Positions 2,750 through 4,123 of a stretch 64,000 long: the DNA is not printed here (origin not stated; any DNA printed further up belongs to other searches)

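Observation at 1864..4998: TIM-barrel / Gfo-Idh-MocA dehydrogenase / TIM-barrel operon: candidate 3-keto-sugar (C-glycoside or anhydrosugar) catabolic module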

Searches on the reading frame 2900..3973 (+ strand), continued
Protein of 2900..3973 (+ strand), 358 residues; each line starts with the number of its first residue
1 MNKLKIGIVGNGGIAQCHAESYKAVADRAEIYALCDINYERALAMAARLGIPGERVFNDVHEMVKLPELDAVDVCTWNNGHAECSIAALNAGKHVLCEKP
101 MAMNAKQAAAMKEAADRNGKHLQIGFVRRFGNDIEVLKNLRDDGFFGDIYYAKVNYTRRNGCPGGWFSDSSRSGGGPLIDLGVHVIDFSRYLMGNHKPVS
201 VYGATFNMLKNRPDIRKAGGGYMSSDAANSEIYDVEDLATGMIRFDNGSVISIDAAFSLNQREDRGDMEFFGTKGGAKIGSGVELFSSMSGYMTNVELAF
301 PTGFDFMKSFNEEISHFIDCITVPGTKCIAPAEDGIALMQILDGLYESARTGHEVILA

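Call 62: search_protein_families(library=pfam, alignment_id=A3, max_evalue=0.00001)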
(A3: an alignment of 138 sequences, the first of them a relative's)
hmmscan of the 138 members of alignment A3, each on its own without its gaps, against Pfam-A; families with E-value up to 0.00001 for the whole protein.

A. member 1, L003:2299-3930:- (544 aa): 2 families
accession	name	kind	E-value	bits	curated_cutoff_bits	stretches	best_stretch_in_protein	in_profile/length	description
PF00916.26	Sulfate_transp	-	6.1e-76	256.1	23.2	1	21-372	1-370/380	Sulfate permease family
PF01740.26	STAS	-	7.2e-14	51.9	22.6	1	434-536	4-106/106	STAS domain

B. families by the number of members that match (of 138 scanned): 143 families (the first 25 are shown)
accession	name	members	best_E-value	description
PF00165.29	HTH_AraC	21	1.3e-24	Bacterial regulatory helix-turn-helix proteins, AraC family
PF12833.13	HTH_18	21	4.4e-24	Helix-turn-helix domain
PF02311.25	AraC_binding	18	1.8e-11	AraC-like ligand binding domain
PF07883.17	Cupin_2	18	4.6e-09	Cupin domain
PF01261.30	AP_endonuc_2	6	3e-34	Xylose isomerase-like TIM barrel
PF01408.29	GFO_IDH_MocA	5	3e-28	Oxidoreductase family, NAD-binding Rossmann fold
PF04542.20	Sigma70_r2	5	1.4e-15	Sigma-70 region 2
PF04545.22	Sigma70_r4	4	1.8e-15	Sigma-70, region 4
PF00291.31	PALP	3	2.5e-77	Pyridoxal-phosphate dependent enzyme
PF18164.7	GNAT_C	3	7.8e-33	GNAT-like C-terminal domain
PF00246.29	Peptidase_M14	3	1e-30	Zinc carboxypeptidase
PF22725.1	GFO_IDH_MocA_C3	3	3.5e-24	GFO/IDH/MocA C-terminal domain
PF01471.23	PG_binding_1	3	8e-18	Putative peptidoglycan binding domain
PF02894.22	GFO_IDH_MocA_C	3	3.8e-15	Oxidoreductase family, C-terminal alpha/beta domain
PF01476.26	LysM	3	2.2e-11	LysM domain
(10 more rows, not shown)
